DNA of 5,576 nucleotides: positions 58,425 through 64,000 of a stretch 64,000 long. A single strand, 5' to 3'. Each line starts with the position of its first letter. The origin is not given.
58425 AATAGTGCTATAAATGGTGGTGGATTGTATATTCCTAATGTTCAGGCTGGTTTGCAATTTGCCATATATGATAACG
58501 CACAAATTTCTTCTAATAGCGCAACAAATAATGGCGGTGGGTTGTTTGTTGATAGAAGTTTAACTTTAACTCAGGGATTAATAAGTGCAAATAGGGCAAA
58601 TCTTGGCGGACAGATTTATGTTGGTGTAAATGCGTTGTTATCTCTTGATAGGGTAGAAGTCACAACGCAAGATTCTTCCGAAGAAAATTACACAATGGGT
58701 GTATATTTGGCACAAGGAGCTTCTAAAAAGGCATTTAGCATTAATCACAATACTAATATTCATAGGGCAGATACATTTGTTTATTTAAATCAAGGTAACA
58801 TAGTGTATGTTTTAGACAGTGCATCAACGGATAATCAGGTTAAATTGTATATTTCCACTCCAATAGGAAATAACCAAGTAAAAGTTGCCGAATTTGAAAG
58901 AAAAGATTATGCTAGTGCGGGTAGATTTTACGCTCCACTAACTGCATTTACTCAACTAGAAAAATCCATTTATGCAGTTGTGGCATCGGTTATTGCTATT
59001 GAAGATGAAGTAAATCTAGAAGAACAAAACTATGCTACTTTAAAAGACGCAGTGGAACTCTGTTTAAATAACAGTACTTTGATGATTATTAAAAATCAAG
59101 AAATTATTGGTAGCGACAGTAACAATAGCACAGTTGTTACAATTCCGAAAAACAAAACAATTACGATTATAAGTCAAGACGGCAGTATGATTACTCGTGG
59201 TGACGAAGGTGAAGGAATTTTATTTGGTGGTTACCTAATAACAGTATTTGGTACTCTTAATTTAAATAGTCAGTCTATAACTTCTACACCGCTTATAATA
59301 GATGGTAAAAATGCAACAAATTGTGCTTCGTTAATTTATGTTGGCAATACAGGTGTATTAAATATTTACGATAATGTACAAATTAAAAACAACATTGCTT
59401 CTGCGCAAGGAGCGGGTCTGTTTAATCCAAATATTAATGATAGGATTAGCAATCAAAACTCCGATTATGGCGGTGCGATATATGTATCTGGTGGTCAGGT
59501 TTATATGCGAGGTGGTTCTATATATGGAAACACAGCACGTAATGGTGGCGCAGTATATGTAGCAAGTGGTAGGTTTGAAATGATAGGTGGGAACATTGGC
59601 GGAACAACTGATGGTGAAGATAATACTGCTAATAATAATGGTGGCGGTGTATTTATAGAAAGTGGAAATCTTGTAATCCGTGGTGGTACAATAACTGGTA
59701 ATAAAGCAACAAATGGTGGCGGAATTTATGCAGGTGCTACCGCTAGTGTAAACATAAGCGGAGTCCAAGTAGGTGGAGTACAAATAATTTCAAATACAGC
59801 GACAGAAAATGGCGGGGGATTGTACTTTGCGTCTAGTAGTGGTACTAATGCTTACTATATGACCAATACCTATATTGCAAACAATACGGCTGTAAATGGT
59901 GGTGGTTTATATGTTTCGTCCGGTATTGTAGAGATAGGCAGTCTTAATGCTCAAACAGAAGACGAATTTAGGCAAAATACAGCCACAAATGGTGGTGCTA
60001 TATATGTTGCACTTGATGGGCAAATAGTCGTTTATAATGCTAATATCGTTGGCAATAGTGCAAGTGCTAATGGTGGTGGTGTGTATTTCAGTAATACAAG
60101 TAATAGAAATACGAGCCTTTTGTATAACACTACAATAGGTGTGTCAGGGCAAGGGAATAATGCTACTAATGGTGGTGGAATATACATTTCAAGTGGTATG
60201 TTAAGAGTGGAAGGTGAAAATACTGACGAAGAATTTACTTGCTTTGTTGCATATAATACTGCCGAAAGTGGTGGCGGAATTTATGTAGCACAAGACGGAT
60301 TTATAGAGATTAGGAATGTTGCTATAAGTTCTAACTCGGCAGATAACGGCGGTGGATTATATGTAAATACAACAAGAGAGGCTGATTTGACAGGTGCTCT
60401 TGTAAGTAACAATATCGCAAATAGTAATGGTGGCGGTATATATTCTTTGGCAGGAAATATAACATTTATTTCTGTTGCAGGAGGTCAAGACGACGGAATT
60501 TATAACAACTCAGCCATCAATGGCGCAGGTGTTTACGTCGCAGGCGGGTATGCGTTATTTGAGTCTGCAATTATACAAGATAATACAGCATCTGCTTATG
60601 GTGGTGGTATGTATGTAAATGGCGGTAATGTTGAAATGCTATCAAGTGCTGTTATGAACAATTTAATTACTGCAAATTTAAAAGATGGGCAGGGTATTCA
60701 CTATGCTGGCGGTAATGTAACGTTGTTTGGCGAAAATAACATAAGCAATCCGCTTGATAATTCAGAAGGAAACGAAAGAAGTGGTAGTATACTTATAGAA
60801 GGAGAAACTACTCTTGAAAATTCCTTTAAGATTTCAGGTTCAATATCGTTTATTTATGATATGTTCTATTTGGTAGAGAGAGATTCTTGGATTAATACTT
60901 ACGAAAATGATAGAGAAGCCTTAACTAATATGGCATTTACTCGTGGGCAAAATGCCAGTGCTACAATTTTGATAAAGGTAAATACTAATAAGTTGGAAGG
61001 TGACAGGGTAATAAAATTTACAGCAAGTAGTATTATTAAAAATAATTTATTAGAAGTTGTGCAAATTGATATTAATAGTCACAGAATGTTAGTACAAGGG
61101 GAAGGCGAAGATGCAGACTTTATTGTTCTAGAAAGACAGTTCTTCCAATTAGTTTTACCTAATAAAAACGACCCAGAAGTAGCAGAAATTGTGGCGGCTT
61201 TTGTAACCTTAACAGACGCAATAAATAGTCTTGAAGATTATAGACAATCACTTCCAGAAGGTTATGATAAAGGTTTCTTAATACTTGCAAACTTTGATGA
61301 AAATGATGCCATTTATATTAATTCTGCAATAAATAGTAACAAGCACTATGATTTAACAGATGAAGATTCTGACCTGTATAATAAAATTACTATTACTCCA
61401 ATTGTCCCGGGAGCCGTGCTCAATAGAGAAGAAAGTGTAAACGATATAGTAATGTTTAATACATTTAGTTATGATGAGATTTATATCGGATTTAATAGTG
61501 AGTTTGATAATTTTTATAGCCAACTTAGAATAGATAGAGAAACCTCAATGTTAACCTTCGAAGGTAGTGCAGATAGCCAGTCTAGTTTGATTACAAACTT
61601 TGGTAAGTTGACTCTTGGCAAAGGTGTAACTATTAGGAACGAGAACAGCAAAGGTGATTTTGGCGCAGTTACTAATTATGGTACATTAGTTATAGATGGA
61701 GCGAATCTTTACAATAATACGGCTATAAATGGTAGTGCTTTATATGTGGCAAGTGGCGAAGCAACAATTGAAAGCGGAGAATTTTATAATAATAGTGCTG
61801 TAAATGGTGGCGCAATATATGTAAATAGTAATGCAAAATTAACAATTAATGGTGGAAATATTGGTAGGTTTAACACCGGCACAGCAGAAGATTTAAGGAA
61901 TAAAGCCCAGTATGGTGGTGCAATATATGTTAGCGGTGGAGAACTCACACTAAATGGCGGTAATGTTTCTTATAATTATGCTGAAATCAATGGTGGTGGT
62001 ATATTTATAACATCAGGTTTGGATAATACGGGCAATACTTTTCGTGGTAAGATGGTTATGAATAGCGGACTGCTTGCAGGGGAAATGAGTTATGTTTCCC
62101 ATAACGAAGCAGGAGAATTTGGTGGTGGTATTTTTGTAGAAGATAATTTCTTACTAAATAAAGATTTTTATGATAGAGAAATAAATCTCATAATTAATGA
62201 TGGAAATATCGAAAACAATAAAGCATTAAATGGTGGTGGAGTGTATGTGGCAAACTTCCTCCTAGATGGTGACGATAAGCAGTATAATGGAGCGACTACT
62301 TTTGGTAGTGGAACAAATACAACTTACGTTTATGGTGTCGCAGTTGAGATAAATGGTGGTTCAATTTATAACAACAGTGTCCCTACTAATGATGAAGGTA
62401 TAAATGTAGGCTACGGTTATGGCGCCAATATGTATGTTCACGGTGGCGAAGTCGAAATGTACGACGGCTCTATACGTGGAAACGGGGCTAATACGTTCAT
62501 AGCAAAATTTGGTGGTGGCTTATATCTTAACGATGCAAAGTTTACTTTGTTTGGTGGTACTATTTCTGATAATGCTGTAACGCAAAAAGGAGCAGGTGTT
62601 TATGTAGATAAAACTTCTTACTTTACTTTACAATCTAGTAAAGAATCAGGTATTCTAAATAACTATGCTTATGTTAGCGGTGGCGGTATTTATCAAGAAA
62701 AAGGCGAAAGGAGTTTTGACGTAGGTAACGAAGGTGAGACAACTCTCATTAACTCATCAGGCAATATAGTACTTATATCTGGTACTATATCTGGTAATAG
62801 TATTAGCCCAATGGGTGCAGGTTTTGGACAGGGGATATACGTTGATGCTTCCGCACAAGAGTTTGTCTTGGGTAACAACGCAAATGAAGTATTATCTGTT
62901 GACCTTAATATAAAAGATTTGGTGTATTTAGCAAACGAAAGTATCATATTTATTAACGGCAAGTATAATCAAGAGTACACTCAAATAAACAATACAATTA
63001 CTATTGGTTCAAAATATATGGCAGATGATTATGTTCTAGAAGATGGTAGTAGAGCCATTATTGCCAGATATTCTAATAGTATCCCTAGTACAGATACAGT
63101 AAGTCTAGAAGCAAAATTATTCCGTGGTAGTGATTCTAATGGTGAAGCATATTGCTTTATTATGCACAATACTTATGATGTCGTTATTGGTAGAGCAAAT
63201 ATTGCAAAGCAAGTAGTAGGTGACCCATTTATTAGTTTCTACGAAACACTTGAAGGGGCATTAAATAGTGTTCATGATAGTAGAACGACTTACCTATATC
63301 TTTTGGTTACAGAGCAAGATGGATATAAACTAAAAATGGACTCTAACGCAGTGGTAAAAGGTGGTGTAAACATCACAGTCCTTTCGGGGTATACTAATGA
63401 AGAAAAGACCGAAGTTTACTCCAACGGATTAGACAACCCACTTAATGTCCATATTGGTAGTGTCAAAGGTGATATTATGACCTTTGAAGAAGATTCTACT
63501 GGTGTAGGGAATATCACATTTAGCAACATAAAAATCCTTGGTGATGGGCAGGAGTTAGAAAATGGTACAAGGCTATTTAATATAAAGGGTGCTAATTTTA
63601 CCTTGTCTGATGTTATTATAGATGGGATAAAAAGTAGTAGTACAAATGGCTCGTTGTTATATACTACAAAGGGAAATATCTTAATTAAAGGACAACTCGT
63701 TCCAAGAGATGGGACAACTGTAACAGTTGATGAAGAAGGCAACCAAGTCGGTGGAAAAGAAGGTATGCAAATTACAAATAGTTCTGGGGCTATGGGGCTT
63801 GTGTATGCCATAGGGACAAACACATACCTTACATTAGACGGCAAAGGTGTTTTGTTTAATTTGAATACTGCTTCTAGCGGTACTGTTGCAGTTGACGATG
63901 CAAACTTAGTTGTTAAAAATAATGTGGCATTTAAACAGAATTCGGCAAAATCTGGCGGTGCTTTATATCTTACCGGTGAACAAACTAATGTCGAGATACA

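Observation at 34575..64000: A single reading frame of at least 9,808 codons that the supplied ORF track does not show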

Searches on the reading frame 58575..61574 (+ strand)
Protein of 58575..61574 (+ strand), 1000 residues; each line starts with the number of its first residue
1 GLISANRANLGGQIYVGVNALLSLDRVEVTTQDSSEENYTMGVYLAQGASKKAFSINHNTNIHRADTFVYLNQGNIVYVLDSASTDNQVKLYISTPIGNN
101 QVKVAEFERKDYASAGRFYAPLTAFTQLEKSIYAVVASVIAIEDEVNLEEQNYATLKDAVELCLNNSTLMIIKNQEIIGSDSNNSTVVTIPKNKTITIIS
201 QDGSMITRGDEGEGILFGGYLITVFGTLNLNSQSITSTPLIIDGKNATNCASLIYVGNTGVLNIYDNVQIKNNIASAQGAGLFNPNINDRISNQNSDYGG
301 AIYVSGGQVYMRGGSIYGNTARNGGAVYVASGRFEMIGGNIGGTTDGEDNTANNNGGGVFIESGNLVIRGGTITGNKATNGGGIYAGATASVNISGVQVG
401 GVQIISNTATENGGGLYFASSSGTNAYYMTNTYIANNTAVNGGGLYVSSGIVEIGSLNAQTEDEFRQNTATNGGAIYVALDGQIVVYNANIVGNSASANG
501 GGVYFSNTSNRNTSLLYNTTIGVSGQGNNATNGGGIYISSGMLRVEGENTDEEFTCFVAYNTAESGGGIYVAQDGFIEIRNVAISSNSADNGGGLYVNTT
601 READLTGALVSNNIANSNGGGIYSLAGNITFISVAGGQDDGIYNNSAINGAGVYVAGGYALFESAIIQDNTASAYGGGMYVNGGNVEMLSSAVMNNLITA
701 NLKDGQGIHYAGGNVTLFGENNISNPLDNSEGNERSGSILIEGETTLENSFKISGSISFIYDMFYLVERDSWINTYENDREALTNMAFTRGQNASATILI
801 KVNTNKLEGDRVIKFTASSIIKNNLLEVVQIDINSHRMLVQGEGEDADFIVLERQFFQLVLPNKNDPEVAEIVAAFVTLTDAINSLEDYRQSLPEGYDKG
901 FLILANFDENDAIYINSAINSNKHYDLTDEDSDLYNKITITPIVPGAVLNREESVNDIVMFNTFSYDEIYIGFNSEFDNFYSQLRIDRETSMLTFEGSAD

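Call 24: search_protein_families(library=pfam, max_evalue=0.1, proteins=[window:58575-61574:+])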
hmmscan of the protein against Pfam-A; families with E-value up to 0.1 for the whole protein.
window:58575-61574:+ (1000 aa): 1 family
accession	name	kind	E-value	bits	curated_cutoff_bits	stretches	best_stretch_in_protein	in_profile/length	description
PF02415.23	Chlam_PMP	-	4.5e-08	33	20.6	0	465-478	4-18/19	Chlamydia polymorphic membrane protein (Chlamydia_PMP) repeat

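Call 25: search_protein_families(library=ncbifam, max_evalue=0.01, proteins=[window:58575-61574:+])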
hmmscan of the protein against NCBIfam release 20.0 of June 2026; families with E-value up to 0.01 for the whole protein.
window:58575-61574:+ (1000 aa): 1 family
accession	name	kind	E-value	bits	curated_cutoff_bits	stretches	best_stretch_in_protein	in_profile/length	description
TIGR01376.1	POMP_repeat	repeat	0.0075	16.1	15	1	465-479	7-22/28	polymorphic outer membrane protein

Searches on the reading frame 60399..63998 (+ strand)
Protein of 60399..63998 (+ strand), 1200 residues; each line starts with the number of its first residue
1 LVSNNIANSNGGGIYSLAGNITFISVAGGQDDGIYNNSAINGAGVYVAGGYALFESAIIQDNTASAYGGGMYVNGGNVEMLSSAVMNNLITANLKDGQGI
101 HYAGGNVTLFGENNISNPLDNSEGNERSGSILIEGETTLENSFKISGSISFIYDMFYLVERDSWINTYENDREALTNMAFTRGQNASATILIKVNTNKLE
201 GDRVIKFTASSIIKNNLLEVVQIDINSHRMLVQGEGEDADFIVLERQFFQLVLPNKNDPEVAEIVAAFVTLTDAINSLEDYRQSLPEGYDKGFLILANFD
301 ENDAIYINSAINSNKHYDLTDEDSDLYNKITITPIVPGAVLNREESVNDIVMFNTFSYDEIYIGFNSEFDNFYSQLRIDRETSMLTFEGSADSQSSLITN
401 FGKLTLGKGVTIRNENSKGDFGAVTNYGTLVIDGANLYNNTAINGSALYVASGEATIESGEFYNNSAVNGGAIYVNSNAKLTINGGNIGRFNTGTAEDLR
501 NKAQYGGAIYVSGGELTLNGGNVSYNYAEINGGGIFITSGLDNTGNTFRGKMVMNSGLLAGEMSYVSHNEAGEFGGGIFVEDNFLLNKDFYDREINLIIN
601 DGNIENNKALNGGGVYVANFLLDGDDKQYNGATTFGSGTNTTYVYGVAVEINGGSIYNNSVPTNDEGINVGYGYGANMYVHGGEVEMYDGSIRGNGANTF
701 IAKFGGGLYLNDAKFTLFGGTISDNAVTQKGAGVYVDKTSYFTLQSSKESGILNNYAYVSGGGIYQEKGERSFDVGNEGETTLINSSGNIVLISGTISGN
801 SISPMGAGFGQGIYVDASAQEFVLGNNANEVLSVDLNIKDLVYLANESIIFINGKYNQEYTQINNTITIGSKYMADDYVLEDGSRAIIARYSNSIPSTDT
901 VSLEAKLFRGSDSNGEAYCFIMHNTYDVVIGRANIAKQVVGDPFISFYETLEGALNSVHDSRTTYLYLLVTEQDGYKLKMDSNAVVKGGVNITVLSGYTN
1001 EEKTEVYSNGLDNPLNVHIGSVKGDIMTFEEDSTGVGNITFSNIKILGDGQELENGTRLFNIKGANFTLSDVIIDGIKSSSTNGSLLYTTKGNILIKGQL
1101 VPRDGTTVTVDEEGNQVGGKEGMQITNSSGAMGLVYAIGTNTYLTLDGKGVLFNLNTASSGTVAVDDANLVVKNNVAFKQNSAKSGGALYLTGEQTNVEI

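Call 7: find_homologous_proteins(query=window:60399-63998:+)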
Query window:60399-63998:+ (1200 aa): 87 proteins with E <= 0.001 among 8000 candidates.
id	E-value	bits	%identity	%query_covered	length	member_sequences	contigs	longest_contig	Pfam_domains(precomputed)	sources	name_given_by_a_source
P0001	5.7e-20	89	29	24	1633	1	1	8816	PF20585.5,PF02415.24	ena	-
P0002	8.9e-17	79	30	32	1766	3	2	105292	PF13229.13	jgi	-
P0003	2.8e-16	77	28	37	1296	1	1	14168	PF02415.24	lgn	-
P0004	3.6e-16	77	26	33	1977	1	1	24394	-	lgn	-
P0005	1.2e-14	72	27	29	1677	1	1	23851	-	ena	-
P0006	9.3e-14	69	31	35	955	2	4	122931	-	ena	-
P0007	1.4e-13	68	25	34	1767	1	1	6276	-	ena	-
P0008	3.7e-13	67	26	28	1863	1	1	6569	-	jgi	jgi:hypothetical protein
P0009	7.3e-13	66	32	18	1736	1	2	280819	PF13229.13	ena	-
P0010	1.3e-12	65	28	31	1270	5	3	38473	-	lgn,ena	-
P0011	2.7e-12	64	32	18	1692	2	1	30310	PF13229.13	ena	-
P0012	4.2e-12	63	28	29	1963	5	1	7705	PF18962.8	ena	-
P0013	5.2e-12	63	31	22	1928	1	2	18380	-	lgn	-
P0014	8.6e-12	62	31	28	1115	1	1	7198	-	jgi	jgi:hypothetical protein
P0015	2.3e-11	61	27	30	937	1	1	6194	PF02415.24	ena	-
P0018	2.4e-10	57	32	13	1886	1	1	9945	PF13229.13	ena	-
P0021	9.4e-10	55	26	34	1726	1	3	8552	PF13229.13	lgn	-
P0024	3.2e-9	54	28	28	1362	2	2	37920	PF13229.13,PF02415.24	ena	-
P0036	1.6e-7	48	27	21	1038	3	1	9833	PF13229.13,PF02415.24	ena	-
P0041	3.1e-7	47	29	36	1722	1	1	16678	PF13229.13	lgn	-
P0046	8.9e-7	45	29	28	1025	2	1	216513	PF13229.13,PF18998.7,PF05048.20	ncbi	ncbi:InlB B-repeat-containing protein [Methanorbis furvi]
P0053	1.8e-6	44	28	41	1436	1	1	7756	PF13229.13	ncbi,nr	ncbi:MAG: hypothetical protein K2J81_01480, partial [Treponemataceae bacterium]|nr:hypothetical prot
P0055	2.7e-6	44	30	26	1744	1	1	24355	PF13229.13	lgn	-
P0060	7.1e-6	43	37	10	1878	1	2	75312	PF13229.13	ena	-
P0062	1.1e-5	42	29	18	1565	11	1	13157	PF13229.13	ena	-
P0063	1.1e-5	42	26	36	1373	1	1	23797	PF13229.13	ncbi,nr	ncbi:MAG: right-handed parallel beta-helix repeat-containing protein, partial [Treponema sp.]|nr:rig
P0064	2.2e-5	41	30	29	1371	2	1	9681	PF13229.13,PF02415.24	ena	-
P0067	2.6e-5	41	31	24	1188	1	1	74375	PF13229.13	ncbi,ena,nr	ncbi:MAG: hypothetical protein HDR52_01180 [Treponema sp.]|nr:hypothetical protein [Treponema sp.]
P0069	2.8e-5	41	28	31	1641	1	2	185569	PF13229.13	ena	-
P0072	3.2e-5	40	30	28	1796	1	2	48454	PF13229.13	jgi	-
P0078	9.4e-5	39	40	10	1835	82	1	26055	PF13229.13,PF02415.24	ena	-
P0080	2.2e-4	38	30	33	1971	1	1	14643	PF13229.13,PF05048.20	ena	-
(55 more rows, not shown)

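Call 76: predict_structure(alignment_id=A3)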
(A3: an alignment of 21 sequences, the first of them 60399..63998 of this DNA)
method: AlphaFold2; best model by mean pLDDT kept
length: 1200 residues; sequences in the alignment: 21
mean_pLDDT: 50.5   pTM: 0.47
mean pLDDT of the five models: 50.5, 49.8, 45.9, 45.9, 45.1
residues with pLDDT >= 90: 55; 70-90: 225; 50-70: 215; < 50: 705
segments of 3 or more residues with pLDDT < 50: 1-11, 19-30, 118-128, 152-377, 379-384, 541-551, 554-562, 583-593, 620-648, 663-673, 769-788, 805-991, 993-1014, 1019-1026, 1031-1037, 1043-1059, 1071-1079, 1081-1083, 1088-1106, 1111-1143, 1147-1162, 1179-1188
pLDDT, mean of each block of 10 residues (from residue 1): 37 54 43 70 75 71 76 74 63 60 68 54 46 64 52 40 27 33 33 33 30 22 28 31 29 32 30 31 34 31 32 28 33 29 26 35 35 37 54 70 81 72 89 90 89 92 89 90 90 65 88 85 89 80 39 40 70 81 47 57 75 64 24 22 37 61 47 57 74 65 71 79 82 81 73 81 69 36 45 68 46 39 29 28 36 30 29 32 33 29 24 34 32 29 35 34 41 41 40 43 43 49 47 46 44 40 56 46 49 41 49 35 32 36 48 43 50 51 43 48
secondary structure, 60 per line:
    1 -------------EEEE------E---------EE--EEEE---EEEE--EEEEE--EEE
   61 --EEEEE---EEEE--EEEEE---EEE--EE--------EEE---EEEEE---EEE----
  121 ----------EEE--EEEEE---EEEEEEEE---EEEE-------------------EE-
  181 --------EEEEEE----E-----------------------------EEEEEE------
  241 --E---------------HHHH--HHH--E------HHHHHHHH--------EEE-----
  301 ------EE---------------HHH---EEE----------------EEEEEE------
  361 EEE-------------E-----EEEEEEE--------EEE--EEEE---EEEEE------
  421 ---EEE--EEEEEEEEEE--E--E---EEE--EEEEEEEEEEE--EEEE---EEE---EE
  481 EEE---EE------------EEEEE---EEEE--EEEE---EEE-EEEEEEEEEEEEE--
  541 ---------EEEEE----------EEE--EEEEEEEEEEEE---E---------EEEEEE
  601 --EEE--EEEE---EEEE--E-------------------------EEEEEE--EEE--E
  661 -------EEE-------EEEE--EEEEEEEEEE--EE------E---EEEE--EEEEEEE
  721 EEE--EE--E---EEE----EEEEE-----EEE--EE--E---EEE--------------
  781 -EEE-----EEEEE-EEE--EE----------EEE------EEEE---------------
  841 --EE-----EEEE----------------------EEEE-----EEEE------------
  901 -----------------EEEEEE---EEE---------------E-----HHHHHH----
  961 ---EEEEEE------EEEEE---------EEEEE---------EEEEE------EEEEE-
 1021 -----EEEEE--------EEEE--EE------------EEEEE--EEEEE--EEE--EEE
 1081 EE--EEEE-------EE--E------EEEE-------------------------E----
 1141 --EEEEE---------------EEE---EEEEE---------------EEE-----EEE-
elements in order (helices of 4 or more, strands of 3 or more residues): E14-17 E38-41 E45-48 E51-55 E58-60 E63-67 E71-74 E77-81 E85-87 E100-102 E106-110 E114-116 E131-133 E136-140 E144-151 E155-158 E189-194 E229-234 H259-262 H277-284 E293-295 E330-332 E349-354 E361-363 E383-389 E398-400 E403-406 E410-414 E424-426 E429-438 E448-450 E453-463 E466-469 E473-475 E479-483 E501-505 E509-512 E515-518 E522-524 E526-538 E550-554 E565-567 E570-581 E595-600 E603-605 E608-611 E615-618 E647-652 E655-657 E668-670 E678-681 E684-693 E708-711 E714-723 E734-736 E741-745 E751-753 E764-766 E782-784 E790-794 E796-798 E813-815 E822-825 E850-853 E876-879 E885-888 E918-923 E927-929 H951-956 E964-969 E976-980 E990-994 E1004-1008 E1015-1019 E1026-1030 E1039-1042 E1059-1063 E1066-1070 E1073-1075 E1078-1082 E1085-1088 E1107-1110 E1143-1147 E1163-1165 E1169-1173 E1189-1191 E1197-1199

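Call 78: fold_search(model_id=the predicted structure, library=pdb)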
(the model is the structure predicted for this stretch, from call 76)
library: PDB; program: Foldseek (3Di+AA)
matches with E <= 10: 66; with E <= 0.001: 0
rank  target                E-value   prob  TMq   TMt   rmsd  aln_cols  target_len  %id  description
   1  7dmk_C                1.2e-02  0.44  0.12  0.17  25.9       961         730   12  PL6 alginate lyase BcAlyPL6 (released 2021-10-06)
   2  7koh_D                5.8e-02  0.20  0.11  0.17  18.1       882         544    9  Crystal structure of antigen 43 from Escherichia coli EDL933 (released 2022-03-09)
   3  7dmk_B                6.4e-02  0.20  0.11  0.16  26.1       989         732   11  PL6 alginate lyase BcAlyPL6 (released 2021-10-06)
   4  7xy1_A                6.6e-02  0.75  0.14  0.26  11.6       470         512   10  Cryo-EM structure of Klebsiella phage Kp9 type I tail fiber gp42 in vitro (released 2023-06-07)
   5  9cdu_C                6.9e-02  0.44  0.11  0.25  15.1       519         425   12  Crystal Structure of Rhombotarget A-peptide Complex (released 2025-07-02)
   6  9cdu_A                7.3e-02  0.38  0.11  0.23  17.1       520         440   12  Crystal Structure of Rhombotarget A-peptide Complex (released 2025-07-02)
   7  7o84_B                1.2e-01  0.30  0.12  0.27  13.1       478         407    9  Structure of the PL6 family alginate lyase Pedsa0632 from Pseudopedobacter saltans in complex with substrate (released 2021-07-28)
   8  7akv_G                1.3e-01  0.75  0.16  0.40  18.0       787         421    8  The cryo-EM structure of the Vag8-C1 inhibitor complex (released 2021-06-16)
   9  9cdv_A                2.0e-01  0.25  0.11  0.24  16.6       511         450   12  Crystal Structure of Rhombotarget A (released 2025-07-02)
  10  7o7a_A                3.2e-01  0.35  0.14  0.32  12.5       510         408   10  Structure of the PL6 family alginate lyase Pedsa0632 from Pseudopedobacter saltans (released 2021-07-28)
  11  1dab                  4.0e-01  0.16  0.12  0.23  20.8       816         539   10  The Structure of Bordetella Pertussis Virulence Factor P.69 Pertactin (released 1999-12-15)
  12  4rt6_A                4.1e-01  0.08  0.13  0.17  27.3      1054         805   10  Structure of a complex between hemopexin and hemopexin binding protein (released 2016-05-18)
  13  7o7a_B                5.4e-01  0.18  0.13  0.30  12.9       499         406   10  Structure of the PL6 family alginate lyase Pedsa0632 from Pseudopedobacter saltans (released 2021-07-28)
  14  7o7t                  5.4e-01  0.09  0.13  0.18  24.5       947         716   12  Structure of the PL6 family alginate lyase Patl3640 from Pseudoalteromonas atlantica T6c in complex with 4-deoxy-L-eryth (released 2021-07-28)
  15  4rm6                  5.9e-01  0.06  0.11  0.15  24.8      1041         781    9  Crystal structure of Hemopexin Binding Protein (released 2016-05-18)
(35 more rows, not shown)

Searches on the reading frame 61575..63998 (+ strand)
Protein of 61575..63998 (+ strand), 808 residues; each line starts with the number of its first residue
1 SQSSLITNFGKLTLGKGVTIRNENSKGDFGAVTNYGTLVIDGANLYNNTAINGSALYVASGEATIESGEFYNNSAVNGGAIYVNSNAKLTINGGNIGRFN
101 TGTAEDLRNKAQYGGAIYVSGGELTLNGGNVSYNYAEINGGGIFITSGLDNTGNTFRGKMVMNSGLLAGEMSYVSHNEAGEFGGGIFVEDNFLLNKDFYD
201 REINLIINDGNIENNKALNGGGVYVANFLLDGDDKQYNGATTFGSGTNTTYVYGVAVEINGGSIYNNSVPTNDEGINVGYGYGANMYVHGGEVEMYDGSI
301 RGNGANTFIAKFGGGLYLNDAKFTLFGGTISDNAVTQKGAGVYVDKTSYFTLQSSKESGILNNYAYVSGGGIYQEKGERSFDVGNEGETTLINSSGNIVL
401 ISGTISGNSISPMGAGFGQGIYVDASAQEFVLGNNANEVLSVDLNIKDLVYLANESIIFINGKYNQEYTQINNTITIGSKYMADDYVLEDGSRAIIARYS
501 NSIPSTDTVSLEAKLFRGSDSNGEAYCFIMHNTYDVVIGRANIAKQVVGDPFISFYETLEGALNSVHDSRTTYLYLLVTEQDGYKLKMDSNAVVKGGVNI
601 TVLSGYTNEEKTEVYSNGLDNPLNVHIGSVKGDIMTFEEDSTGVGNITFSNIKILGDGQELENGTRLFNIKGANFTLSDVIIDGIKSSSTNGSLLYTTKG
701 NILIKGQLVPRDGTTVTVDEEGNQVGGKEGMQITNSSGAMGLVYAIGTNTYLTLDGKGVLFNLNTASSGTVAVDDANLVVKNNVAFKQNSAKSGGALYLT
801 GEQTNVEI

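Call 24: search_protein_families(library=pfam, max_evalue=0.1, proteins=[window:61575-63998:+])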
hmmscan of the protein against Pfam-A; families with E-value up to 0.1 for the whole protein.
window:61575-63998:+ (808 aa): 0 families

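Call 25: search_protein_families(library=ncbifam, max_evalue=0.01, proteins=[window:61575-63998:+])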
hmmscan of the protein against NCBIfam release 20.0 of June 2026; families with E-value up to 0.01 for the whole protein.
window:61575-63998:+ (808 aa): 1 family
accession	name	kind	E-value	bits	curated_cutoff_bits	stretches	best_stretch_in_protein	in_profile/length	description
TIGR01376.1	POMP_repeat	repeat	0.006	16.4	15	0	783-798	4-20/28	polymorphic outer membrane protein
